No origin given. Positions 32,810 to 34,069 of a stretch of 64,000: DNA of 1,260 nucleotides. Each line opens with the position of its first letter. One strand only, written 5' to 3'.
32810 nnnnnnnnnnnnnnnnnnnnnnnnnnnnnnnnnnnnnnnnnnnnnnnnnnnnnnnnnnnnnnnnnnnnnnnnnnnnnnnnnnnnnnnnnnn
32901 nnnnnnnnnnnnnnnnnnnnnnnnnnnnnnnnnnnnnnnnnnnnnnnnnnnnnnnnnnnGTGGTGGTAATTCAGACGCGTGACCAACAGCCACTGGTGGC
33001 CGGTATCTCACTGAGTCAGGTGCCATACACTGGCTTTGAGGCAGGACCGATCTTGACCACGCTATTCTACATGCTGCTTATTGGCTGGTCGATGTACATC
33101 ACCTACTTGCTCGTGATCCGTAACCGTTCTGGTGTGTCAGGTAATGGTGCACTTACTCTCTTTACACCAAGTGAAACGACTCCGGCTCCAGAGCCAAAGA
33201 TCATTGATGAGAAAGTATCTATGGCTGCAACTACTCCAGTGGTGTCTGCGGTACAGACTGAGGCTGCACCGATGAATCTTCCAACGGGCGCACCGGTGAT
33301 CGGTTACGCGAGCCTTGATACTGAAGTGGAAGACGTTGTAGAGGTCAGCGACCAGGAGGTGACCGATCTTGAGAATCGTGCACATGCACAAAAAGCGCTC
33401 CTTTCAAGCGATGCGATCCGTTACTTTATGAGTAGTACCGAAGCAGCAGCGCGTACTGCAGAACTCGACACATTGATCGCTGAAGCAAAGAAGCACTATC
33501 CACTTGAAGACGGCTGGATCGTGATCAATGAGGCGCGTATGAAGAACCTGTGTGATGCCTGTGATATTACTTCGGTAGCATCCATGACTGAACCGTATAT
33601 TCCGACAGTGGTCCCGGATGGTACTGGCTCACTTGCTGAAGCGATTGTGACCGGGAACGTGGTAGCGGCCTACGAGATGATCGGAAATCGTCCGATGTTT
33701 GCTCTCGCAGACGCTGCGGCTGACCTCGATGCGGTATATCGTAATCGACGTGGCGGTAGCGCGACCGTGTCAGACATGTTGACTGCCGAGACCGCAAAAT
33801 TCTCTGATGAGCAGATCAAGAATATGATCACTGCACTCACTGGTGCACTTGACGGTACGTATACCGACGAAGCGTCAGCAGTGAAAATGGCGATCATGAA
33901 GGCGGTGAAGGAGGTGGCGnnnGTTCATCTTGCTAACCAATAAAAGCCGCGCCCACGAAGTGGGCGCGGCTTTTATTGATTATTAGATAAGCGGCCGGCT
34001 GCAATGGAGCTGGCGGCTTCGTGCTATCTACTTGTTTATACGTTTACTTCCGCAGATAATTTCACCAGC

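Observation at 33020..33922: Sortase-type sorting signal (VPYTG + TM + RNR) sits about 300 aa before the C-terminus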

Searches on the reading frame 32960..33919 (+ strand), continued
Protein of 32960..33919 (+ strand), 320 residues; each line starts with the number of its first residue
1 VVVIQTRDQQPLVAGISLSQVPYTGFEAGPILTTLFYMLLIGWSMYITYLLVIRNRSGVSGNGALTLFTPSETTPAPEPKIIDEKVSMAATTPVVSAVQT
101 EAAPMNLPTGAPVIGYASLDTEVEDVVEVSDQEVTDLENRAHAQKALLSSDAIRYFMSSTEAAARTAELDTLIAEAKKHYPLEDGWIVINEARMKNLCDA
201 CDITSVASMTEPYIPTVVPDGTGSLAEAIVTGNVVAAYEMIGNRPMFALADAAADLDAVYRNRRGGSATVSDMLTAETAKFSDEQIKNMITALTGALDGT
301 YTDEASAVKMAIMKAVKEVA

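Call 33: search_solved_structures(query=A1, max_evalue=10, show_alignments=2)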
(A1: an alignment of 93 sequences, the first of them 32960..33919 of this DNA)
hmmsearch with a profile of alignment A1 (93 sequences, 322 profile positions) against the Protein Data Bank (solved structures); distinct sequences matched with E-value up to 10: 1.
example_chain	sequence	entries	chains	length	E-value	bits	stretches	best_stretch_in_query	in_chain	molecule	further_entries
6tmh_G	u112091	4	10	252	0.6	12.9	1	246-295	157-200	Oligomycin sensitivity conferring protein (OSCP)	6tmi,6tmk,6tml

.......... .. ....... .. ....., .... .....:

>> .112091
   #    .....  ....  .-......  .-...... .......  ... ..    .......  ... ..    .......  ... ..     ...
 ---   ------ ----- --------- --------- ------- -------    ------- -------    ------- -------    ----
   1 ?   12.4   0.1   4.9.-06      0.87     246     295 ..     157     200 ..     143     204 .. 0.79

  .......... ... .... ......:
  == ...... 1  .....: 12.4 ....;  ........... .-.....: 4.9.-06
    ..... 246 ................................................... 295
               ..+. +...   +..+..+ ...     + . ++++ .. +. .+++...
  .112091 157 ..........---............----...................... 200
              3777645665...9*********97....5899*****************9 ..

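Call 34: search_protein_families(library=pfam, alignment_id=A1, max_evalue=10)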
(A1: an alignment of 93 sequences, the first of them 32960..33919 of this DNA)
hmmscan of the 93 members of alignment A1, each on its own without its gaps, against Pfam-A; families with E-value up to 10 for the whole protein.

A. member 1, window:32960-33919:+ (320 aa): 1 family
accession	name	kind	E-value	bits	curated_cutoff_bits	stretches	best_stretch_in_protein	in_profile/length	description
PF07996.16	T4SS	-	0.13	13.1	24.7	1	132-168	155-191/197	Type IV secretion system proteins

B. families by the number of members that match (of 93 scanned): 80 families (the first 25 are shown)
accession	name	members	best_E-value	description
PF24528.1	Ig_ADGRF3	3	0.0032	Adhesion G-protein coupled receptor F3-like, Ig-like domain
PF10342.15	Kre9_KNH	3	0.029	Kre9/KNH-like N-terminal Ig-like domain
PF13499.12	EF-hand_7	2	0.0056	EF-hand domain pair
PF07900.17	DUF1670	2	0.014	Protein of unknown function (DUF1670)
PF01155.25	HypA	2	0.025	Hydrogenase/urease nickel incorporation, metallochaperone, hypA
PF06754.17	PhnG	2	0.038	Phosphonate metabolism protein PhnG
PF21698.3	Spo16_C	2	0.047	Spo16 protein, C-terminal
PF13245.12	AAA_19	2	0.048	AAA domain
PF13987.11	YedD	2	0.052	YedD-like protein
PF18446.7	DUF5611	2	0.097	Domain of unknown function (DUF5611)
PF18644.7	Phage_int_SAM_6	2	0.12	Phage integrase SAM-like domain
PF20370.3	DUF6665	2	0.18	Family of unknown function (DUF6665)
PF21307.2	Glyco_hydro_95_C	1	0.0016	Glycoside hydrolase family 95, C-terminal domain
PF08402.16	TOBE_2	1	0.0048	TOBE domain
PF02463.25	SMC_N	1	0.0096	RecF/RecN/SMC N terminal domain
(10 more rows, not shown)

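Call 60: find_encoding_contigs(protein=P0012, flank=6000, max_places=1)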
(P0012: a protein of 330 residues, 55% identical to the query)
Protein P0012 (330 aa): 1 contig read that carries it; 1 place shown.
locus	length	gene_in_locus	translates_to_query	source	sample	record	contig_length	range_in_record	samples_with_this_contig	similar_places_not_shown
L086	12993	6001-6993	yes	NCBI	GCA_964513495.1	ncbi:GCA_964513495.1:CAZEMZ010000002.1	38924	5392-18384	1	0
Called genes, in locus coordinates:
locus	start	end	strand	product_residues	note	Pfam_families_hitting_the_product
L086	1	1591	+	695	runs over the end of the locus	PF02518:HATPase_c, PF00204:DNA_gyraseB, PF01751:Toprim, PF00986:DNA_gyraseB_C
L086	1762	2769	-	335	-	-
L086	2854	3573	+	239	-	PF04203:Sortase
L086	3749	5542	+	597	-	-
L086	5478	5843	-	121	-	-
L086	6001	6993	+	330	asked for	-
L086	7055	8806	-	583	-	PF07973:tRNA_SAD (weak), PF00587:tRNA-synt_2b, PF03129:HGTP_anticodon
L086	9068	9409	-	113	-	-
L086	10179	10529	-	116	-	PF01336:tRNA_anti-codon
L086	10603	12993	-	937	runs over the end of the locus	PF02811:PHP, PF07733:DNA_pol3_alpha, PF17657:DNA_pol3_finger, PF14579:HHH_6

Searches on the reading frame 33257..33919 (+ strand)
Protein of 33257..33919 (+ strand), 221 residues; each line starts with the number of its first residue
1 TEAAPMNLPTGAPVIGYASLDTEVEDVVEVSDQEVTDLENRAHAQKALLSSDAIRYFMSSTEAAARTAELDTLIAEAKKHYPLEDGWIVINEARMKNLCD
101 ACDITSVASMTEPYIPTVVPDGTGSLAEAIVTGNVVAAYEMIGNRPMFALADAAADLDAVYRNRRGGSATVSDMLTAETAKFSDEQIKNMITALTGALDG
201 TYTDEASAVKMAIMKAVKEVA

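Call 41: predict_structure(alignment_id=A2)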
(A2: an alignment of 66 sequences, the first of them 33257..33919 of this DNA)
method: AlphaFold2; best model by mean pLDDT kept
length: 221 residues; sequences in the alignment: 66
mean_pLDDT: 83.8   pTM: 0.52
mean pLDDT of the five models: 83.8, 82.7, 82.6, 81.2, 79.8
residues with pLDDT >= 90: 138; 70-90: 32; 50-70: 35; < 50: 16
segments of 3 or more residues with pLDDT < 50: 105-118
pLDDT, mean of each block of 10 residues (from residue 1): 59 55 59 91 96 93 93 95 94 92 50 45 82 92 87 97 97 95 98 90 89 95 87
secondary structure, 60 per line:
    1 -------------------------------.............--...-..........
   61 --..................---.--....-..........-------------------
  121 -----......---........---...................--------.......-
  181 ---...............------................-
elements in order: H32-44 E47-49 H51-60 H63-80 E87-90 H92-101 H126-131 H135-142 H146-164 H173-179 H184-198 H205-220

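Call 43: search_protein_representatives(alignment_id=A2)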
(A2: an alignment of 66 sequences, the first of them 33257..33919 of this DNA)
Query: 66 sequences, 234 profile positions. Proteins with E-value up to 0.001 (for the whole library): 502; up to 1e-10: 374; up to 1e-30: 157. The best 150 are listed.
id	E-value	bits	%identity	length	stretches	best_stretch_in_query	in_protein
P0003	2.0e-96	338.5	-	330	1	9-233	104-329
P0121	4.1e-96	337.5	-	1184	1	10-233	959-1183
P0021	4.8e-96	337.3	-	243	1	9-233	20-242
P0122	6.6e-94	330.3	-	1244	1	10-232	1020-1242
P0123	1.1e-93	329.6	-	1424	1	9-233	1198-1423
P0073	5.3e-93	327.3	-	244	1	6-233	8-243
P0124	5.8e-93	327.2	-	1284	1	10-233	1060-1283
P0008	6.0e-93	327.1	-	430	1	9-233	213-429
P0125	1.0e-92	326.4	-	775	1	8-233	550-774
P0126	1.5e-92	325.8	-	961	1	9-233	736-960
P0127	2.6e-92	325.1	-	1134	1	10-233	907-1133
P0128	3.4e-92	324.7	-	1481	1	9-233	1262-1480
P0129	3.4e-92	324.7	-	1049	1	9-233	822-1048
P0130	5.1e-92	324.1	-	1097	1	11-233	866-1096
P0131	6.4e-92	323.8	-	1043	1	5-233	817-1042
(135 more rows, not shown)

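Call 44: fold_search(model_id=the predicted structure, library=pdb)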
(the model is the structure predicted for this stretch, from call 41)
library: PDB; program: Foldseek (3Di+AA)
matches with E <= 10: 159; with E <= 0.001: 0
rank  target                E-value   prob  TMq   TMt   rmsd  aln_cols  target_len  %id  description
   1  3zh9                  1.5e-03  1.00  0.36  0.24  12.5       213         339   13  Bacillus subtilis DNA clamp loader delta protein (YqeN) (released 2013-04-03)
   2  8gj1_B                2.3e-02  1.00  0.35  0.22  14.6       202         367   14  E. coli clamp loader with open clamp on primed template DNA (form 2) (released 2024-03-27)
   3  8vam_D                2.4e-02  1.00  0.39  0.25  11.9       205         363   15  Structure of the E. coli clamp loader bound to the beta clamp in a Semi-Open conformation (released 2024-03-27)
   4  1jr3_D                2.4e-02  1.00  0.33  0.23  13.0       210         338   13  Crystal Structure of the Processivity Clamp Loader Gamma Complex of E. coli DNA Polymerase III (released 2001-09-26)
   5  3glh_A                3.9e-02  0.99  0.33  0.23  12.3       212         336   13  Crystal Structure of the E. coli clamp loader bound to Psi Peptide (released 2009-05-26)
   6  1jqj_D                4.7e-02  0.98  0.31  0.22  12.6       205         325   13  Mechanism of Processivity Clamp Opening by the Delta Subunit Wrench of the Clamp Loader Complex of E. coli DNA Polymer (released 2001-11-07)
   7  7pfo_A                1.6e-01  1.00  0.26  0.12   5.7        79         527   16  Core human replisome (released 2021-11-10)
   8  2v6z_MODEL_1_M        2.9e-01  0.99  0.23  0.58   3.3        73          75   20  Solution Structure of Amino-Terminal Domain of Human DNA Polymerase Epsilon Subunit B (released 2008-08-05)
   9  1sxj_C                4.4e-01  0.60  0.26  0.19  13.4       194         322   11  Crystal Structure of the Eukaryotic Clamp Loader (Replication Factor C, RFC) Bound to the DNA Sliding Clamp (Prolifera (released 2004-06-22)
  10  9a80_B                5.1e-01  0.72  0.30  0.21  11.4       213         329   10  Integrative model of CLPC-HOLB by crosslinking MS and deep learning (released 2024-09-18)
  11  7thj_B                5.4e-01  0.51  0.24  0.18  13.4       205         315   13  Structure of the yeast clamp loader (Replication Factor C RFC) bound to the sliding clamp (Proliferating Cell Nuclear  (released 2022-02-16)
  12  3glh_E                6.5e-01  0.95  0.32  0.23   4.3       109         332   16  Crystal Structure of the E. coli clamp loader bound to Psi Peptide (released 2009-05-26)
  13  2l7a_MODEL_1_A        6.8e-01  0.18  0.16  0.23  11.8       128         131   18  Solution Structure of the R3 Domain of Talin (released 2011-12-21)
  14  8van_D                7.5e-01  0.41  0.29  0.19  12.6       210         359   15  Structure of the E. coli clamp loader bound to the beta clamp in an Initial-Binding conformation (released 2024-03-27)
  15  7tfk_A                1.5e+00  0.20  0.24  0.15  14.8       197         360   11  Atomic model of S. cerevisiae clamp loader RFC bound to two DNA molecules, one at the 5'-recessed end and the other at (released 2022-11-16)
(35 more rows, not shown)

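Call 65: fold_search(model_id=the predicted structure, library=viral)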
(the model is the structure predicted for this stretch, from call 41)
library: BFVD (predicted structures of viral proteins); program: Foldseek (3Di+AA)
matches with E <= 10: 208; with E <= 0.001: 0
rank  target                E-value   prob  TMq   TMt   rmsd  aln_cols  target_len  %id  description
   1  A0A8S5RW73            3.5e-01  0.75  0.34  0.23  10.0       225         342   12  DNA polymerase III delta subunit-like C-terminal domain-containing protein [Siphoviridae sp. ctHip2]
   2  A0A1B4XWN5            3.9e-01  0.47  0.23  0.16  13.4       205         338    9  Clamp loader subunit [Tenacibaculum phage pT24]
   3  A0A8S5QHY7            4.1e-01  1.00  0.35  0.50   3.1       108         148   14  DNA polymerase III, subunit gamma and tau [Siphoviridae sp. ctiOl67]
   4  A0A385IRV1            8.3e-01  0.08  0.14  0.13  18.6       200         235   14  (no name in the UniProt tables at hand)
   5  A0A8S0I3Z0            1.1e+00  0.25  0.20  0.30  19.0       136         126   13  (no name in the UniProt tables at hand)
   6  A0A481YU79            1.1e+00  0.10  0.19  0.18  24.6       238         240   11  Histone-like protein [Marseillevirus LCMAC103]
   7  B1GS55                1.2e+00  0.15  0.16  0.27  14.3       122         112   12  Exported phage protein [Salmonella phage Vi II-E1]
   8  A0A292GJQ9            1.3e+00  0.18  0.18  0.18  18.6       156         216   10  (no name in the UniProt tables at hand)
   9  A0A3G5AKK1            1.3e+00  0.13  0.16  0.21  14.7       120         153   12  Uncharacterized protein [Sylvanvirus sp.]
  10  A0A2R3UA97            1.3e+00  0.07  0.15  0.12  21.6       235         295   12  DNA pilot protein VP2 [Gokushovirinae environmental samples]
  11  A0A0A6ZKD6            1.4e+00  0.18  0.18  0.28  12.8       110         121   14  Uncharacterized protein [Proteus phage PM16]
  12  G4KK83                1.5e+00  0.09  0.22  0.11  22.2       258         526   15  (no name in the UniProt tables at hand)
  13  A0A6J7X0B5            1.6e+00  0.10  0.20  0.18  18.9       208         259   10  Uncharacterized protein [uncultured Caudovirales phage]
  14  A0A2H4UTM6            1.6e+00  0.05  0.15  0.16  23.7       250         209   10  Uncharacterized protein [Bodo saltans virus]
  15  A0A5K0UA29            1.8e+00  0.05  0.16  0.16  16.9       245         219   11  EF-hand domain-containing protein [Yasminevirus sp. GU-2018]
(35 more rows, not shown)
